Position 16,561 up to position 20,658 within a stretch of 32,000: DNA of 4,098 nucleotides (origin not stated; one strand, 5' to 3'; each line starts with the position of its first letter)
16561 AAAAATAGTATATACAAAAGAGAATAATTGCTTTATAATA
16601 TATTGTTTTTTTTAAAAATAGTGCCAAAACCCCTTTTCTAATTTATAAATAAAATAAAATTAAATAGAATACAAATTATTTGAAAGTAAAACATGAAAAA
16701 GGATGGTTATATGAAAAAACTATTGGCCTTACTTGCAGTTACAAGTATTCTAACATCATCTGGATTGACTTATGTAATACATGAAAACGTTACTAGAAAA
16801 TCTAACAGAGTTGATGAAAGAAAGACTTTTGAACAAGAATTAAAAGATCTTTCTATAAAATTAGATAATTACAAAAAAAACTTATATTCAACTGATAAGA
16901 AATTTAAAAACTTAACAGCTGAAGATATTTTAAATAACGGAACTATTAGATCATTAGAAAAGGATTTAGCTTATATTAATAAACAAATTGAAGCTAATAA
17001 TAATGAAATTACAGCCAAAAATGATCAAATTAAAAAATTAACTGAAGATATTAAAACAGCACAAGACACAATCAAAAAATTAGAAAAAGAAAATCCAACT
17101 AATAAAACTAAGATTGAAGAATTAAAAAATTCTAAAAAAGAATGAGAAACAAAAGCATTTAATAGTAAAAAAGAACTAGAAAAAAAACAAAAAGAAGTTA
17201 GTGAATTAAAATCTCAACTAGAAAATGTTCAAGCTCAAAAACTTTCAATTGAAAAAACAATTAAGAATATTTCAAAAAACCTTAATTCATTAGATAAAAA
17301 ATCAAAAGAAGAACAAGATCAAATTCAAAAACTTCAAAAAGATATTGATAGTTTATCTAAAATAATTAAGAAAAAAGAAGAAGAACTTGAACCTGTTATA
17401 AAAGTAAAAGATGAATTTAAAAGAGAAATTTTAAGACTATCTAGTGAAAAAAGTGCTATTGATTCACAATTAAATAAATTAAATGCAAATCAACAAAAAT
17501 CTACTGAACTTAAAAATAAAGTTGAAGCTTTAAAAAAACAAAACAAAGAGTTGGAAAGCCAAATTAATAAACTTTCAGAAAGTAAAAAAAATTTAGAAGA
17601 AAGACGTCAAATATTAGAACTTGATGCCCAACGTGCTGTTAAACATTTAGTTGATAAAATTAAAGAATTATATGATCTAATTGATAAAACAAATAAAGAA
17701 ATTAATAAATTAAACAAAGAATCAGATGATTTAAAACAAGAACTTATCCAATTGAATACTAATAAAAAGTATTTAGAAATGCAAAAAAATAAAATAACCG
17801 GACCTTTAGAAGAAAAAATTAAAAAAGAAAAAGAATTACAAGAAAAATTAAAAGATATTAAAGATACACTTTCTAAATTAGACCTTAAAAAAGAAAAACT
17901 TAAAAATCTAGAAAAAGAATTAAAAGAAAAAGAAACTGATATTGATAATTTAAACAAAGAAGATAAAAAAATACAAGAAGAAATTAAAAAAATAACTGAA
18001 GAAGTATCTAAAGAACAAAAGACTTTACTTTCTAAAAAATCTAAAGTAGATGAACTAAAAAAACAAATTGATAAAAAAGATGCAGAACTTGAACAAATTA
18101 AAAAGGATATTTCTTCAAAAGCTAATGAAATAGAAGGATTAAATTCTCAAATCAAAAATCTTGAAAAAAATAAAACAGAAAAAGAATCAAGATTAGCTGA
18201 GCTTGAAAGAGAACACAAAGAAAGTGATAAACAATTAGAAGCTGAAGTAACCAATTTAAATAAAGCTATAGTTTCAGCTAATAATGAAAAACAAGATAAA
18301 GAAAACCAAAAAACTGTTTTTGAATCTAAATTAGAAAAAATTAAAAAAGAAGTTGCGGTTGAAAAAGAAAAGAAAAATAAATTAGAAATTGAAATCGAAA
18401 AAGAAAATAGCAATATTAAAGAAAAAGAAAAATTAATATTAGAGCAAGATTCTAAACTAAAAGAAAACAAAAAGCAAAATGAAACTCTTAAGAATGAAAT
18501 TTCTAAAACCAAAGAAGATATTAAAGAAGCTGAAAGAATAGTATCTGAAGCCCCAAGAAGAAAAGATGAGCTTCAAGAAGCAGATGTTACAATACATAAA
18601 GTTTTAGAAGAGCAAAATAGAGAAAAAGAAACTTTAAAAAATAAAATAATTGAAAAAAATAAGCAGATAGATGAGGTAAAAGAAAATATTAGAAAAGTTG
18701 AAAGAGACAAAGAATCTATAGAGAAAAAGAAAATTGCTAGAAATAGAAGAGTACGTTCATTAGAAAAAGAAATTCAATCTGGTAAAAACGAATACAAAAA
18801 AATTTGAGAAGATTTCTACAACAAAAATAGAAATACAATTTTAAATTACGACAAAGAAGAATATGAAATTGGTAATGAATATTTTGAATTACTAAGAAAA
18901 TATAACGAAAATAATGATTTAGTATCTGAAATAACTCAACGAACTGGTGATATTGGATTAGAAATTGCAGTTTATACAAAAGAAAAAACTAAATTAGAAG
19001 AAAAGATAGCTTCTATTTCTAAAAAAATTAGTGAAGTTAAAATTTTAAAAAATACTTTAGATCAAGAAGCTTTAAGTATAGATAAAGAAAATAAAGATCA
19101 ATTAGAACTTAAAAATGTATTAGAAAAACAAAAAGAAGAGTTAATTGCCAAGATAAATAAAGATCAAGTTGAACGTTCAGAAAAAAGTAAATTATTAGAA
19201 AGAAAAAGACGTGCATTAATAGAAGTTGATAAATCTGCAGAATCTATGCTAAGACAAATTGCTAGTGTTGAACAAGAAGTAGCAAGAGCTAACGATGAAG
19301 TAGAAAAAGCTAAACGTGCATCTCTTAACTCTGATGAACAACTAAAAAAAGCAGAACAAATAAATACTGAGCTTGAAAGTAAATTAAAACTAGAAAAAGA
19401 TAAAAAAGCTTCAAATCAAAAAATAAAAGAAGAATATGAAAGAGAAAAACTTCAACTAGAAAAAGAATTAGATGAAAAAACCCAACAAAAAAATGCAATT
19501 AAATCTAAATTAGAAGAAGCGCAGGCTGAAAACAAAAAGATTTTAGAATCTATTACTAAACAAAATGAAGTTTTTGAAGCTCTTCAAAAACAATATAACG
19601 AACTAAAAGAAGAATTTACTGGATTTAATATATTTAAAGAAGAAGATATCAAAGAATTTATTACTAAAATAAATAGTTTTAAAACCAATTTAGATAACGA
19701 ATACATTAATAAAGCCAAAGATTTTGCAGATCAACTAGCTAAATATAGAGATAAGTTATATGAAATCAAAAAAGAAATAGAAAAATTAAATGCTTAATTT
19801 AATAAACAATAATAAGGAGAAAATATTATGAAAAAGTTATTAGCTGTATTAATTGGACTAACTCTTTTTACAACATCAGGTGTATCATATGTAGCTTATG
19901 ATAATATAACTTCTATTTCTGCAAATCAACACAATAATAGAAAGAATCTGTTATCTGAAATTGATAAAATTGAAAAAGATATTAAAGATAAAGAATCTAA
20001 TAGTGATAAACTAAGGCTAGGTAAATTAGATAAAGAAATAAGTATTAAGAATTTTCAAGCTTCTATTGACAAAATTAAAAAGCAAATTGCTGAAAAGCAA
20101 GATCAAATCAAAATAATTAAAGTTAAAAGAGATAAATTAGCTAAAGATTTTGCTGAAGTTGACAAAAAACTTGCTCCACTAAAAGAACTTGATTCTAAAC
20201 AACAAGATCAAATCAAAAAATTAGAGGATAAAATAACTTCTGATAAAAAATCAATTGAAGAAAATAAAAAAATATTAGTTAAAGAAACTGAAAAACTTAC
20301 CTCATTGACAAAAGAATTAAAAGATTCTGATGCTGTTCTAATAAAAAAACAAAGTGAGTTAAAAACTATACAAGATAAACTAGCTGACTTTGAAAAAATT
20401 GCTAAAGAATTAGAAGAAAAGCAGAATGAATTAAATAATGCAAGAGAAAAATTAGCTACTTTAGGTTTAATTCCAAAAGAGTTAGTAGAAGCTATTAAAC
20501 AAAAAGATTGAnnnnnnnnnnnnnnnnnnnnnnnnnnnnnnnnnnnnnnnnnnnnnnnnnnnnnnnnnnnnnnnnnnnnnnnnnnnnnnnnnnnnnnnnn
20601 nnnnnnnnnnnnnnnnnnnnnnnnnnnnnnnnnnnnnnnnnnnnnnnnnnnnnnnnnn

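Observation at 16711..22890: Tandem paralogous ~1,000-aa N-terminally anchored K/E-rich coiled-coil proteins: candidate undescribed surface-fibril or cytoskeletal system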

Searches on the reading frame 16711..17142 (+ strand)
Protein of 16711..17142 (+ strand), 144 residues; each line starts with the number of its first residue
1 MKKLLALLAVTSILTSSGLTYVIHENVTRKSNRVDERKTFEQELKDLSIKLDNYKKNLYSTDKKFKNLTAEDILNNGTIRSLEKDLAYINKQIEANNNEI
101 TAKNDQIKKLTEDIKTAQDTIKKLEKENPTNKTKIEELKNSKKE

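Call 51: find_related_loci(query=A2, collection=genome_contigs, flank=10000)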
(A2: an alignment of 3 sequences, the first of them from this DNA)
Query A2 (144 aa) in genome_contigs; peptide patterns used: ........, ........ (x = any residue, [..] = any of these).
48 stretches matched a pattern, but none encodes a relative of the query by tblastn (E <= 1e-3).

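Call 52: find_homologous_proteins(query=A2, max_evalue=0.001)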
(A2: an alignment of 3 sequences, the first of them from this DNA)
Query A2 (3 sequences) (144 aa, profile of the alignment): 1 proteins with E <= 0.001 among 1278 candidates.
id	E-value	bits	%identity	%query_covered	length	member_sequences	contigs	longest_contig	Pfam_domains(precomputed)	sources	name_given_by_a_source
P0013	4.5e-77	275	80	96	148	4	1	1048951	PF28016.1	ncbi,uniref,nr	ncbi:coiled-coil domain-containing protein [Mycoplasma mycoides]|uniref:hypothetical protein n=1 Tax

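Call 53: search_protein_families(library=pfam, proteins=[P0013, window:16711-17142:+], max_evalue=10)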
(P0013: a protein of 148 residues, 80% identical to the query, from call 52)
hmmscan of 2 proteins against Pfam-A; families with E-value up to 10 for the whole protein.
P0013 (148 aa): 49 families (the best 25 are shown)
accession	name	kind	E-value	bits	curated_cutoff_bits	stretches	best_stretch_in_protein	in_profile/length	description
PF22216.1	Sas-6_C_CC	-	0.0013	19.4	27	1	82-127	1-46/57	Spindle assembly abnormal protein 6 homolog, C-terminal coiled coil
PF24627.1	PUMA_CC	-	0.002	18.5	30.1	2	79-139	3-63/74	PUMA coiled-coil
PF04102.17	SlyX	-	0.0027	18.8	30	1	79-132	5-58/67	SlyX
PF14932.11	HAUS-augmin3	-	0.0045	16.9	29.4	1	33-119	67-157/260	HAUS augmin-like complex subunit 3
PF17097.10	Kre28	-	0.0062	16.1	27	2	60-115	114-170/365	Spindle pole body component Kre28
PF16516.10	CC2-LZ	-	0.0064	17.3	35.3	2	83-125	13-55/100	Leucine zipper of domain CC2 of NEMO, NF-kappa-B essential modulator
PF25678.1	DUF7946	-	0.013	16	27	1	15-127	31-134/183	Domain of unknown function (DUF7946)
PF02090.21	SPAM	-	0.013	15.9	35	1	36-125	20-109/142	Salmonella surface presentation of antigen gene type M protein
PF17675.6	APG6_N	-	0.021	15.7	45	1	39-143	13-112/132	Apg6 coiled-coil region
PF13166.12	AAA_13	-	0.022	13.9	36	1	65-143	352-482/713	AAA domain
PF01519.22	DUF16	-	0.026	15.4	40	1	56-128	16-85/104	Protein of unknown function DUF16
PF08614.16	ATG16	-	0.032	14.9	33.7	2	37-102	97-162/200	Autophagy protein 16 (ATG16)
PF16515.11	HIP1_clath_bdg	-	0.034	15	28.8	1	80-139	30-86/99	Clathrin-binding domain of Huntingtin-interacting protein 1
PF15456.11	Uds1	-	0.062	14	28.8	1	50-138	22-108/123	Up-regulated During Septation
PF15188.11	CCDC-167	-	0.062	14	27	1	25-59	25-59/84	Coiled-coil domain-containing protein 167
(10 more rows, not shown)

seq(144 aa): 50 families (the best 25 are shown)
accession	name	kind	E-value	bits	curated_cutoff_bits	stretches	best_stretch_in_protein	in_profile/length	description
PF04102.17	SlyX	-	6.6e-05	23.9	30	1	79-132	5-58/67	SlyX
PF08614.16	ATG16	-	0.001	19.7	33.7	1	78-143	82-147/200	Autophagy protein 16 (ATG16)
PF13851.11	GAS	-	0.0038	17.1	32.3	1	78-143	27-92/200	Growth-arrest specific micro-tubule binding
PF20492.3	ERM_helical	-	0.006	17.1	40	1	81-143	10-72/120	Ezrin/radixin/moesin, alpha-helical domain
PF06810.17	Phage_scaffold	-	0.0064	16.9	35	2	82-142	16-79/170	Phage capsid assembly scaffolding protein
PF16493.11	Meis_PKNOX_N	-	0.012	16.5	27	1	28-73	36-81/116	TALE/MEIS homeobox family N-terminal domain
PF25678.1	DUF7946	-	0.013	16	27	1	15-125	31-132/183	Domain of unknown function (DUF7946)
PF12761.13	End3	-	0.015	15.9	25.2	1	36-138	15-114/115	Actin cytoskeleton-regulatory complex protein END3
PF24627.1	PUMA_CC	-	0.021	15.2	30.1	3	55-118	7-70/74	PUMA coiled-coil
PF19220.6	Rod_CreS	-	0.022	14.2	100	1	28-138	41-151/359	Crescentin, rod domain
PF15188.11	CCDC-167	-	0.028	15.1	27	1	25-59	25-59/84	Coiled-coil domain-containing protein 167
PF12795.12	MscS_porin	-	0.038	14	34.4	1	36-135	31-136/238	Mechanosensitive ion channel porin domain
PF06009.19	Laminin_II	-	0.052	14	33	1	80-142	20-82/138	Laminin Domain II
PF17098.10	Wtap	-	0.055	13.8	35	1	55-139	58-145/155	WTAP/Mum2p family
PF22216.1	Sas-6_C_CC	-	0.089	13.5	27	1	86-128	5-47/57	Spindle assembly abnormal protein 6 homolog, C-terminal coiled coil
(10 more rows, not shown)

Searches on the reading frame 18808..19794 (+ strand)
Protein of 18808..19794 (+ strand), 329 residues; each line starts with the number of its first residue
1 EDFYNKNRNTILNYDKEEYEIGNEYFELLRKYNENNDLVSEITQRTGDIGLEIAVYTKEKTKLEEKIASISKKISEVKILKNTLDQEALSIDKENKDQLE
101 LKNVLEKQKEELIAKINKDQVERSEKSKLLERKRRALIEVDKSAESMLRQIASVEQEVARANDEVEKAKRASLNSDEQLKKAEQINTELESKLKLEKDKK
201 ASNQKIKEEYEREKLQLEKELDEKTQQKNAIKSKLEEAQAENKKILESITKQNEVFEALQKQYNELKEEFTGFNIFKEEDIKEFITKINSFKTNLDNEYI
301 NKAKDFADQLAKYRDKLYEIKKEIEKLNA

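Call 27: search_solved_structures(query=window:18808-19794:+, max_evalue=0.01)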
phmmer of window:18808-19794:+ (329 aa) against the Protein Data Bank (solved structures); distinct sequences matched with E-value up to 0.01: 0.

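Call 75: predict_structure(protein=window:18808-19794:+)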
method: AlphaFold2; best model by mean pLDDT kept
length: 329 residues; sequences in the alignment: 1
mean_pLDDT: 73.4   pTM: 0.32
mean pLDDT of the five models: 73.4, 72.5, 71.3, 71.0, 69.4
residues with pLDDT >= 90: 9; 70-90: 221; 50-70: 74; < 50: 25
segments of 3 or more residues with pLDDT < 50: 1-4, 7-9, 32-36, 168-175
pLDDT, mean of each block of 10 residues (from residue 1): 45 55 54 49 61 70 80 83 85 89 88 86 78 74 67 68 57 51 78 82 83 88 85 82 78 78 77 64 79 77 75 79 78
secondary structure, 60 per line:
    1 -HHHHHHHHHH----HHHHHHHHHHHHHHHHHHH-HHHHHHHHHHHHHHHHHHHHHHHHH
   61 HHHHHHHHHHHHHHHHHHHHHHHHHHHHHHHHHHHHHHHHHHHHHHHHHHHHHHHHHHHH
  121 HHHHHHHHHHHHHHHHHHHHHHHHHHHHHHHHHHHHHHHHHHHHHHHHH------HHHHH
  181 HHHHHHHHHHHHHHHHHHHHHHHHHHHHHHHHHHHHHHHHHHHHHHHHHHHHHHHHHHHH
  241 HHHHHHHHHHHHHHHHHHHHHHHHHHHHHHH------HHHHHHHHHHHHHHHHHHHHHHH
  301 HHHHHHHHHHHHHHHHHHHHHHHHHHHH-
elements in order: H2-11 H16-34 H36-169 H176-271 H278-328

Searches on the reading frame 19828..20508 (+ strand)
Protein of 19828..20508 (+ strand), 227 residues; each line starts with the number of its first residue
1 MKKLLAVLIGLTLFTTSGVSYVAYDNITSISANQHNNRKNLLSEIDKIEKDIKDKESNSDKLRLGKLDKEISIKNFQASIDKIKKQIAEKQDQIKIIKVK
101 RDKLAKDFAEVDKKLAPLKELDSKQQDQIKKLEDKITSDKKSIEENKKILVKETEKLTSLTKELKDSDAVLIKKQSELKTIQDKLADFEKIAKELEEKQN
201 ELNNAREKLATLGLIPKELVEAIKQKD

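Call 53: search_protein_families(library=pfam, proteins=[window:19828-20508:+], max_evalue=10)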
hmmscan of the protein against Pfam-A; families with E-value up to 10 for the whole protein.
seq(227 aa): 27 families (the best 25 are shown)
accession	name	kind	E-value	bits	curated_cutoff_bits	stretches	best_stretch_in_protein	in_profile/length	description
PF12845.12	TBD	-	0.0048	17.1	27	1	100-137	3-40/56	TBD domain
PF19220.6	Rod_CreS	-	0.0065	16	100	1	26-203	31-202/359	Crescentin, rod domain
PF11932.13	DUF3450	-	0.12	12.1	32.6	1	9-115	4-109/241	Protein of unknown function (DUF3450)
PF14880.11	COX14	-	0.13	12.5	25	1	8-33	21-46/59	Cytochrome oxidase c assembly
PF09762.14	CCDC93_CC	-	0.13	11.7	30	1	48-210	52-211/429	CCDC93 coiled-coil domain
PF04102.17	SlyX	-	0.16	13.1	30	3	126-165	2-41/67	SlyX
PF02050.21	FliJ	-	0.16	12.6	28.4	2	44-135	13-109/123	Flagellar FliJ protein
PF13730.12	HTH_36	-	0.3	11.3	25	1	187-215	27-55/55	Helix-turn-helix domain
PF11236.13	DUF3037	-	0.43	11.2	22.6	1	58-105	35-79/118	Protein of unknown function (DUF3037)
PF08614.16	ATG16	-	0.55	10.8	33.7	0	89-202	67-177/200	Autophagy protein 16 (ATG16)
PF07889.17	DUF1664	-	0.68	10.4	34.6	1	74-160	37-120/124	Protein of unknown function (DUF1664)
PF07928.17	Vps54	-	1.5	9.6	27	1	31-57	93-120/133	Vps54-like protein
PF10473.14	CENP-F_leu_zip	-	1.5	9.3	34.5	1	37-154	18-135/140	Leucine-rich repeats of kinetochore protein Cenp-F/LEK1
PF15796.10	KELK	-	1.8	9.6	27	1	128-202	1-79/80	KELK-motif containing domain of MRCK Ser/Thr protein kinase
PF07888.16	CALCOCO1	-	1.8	7.8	36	1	35-211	72-248/496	Calcium binding and coiled-coil domain (CALCOCO1) like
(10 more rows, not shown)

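Call 74: search_dna_similar(query=window:19828-20508:+, collection=phages, mode=protein, max_evalue=0.001, max_rows=10)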
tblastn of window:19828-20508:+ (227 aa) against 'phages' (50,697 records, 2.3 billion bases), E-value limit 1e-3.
No match.
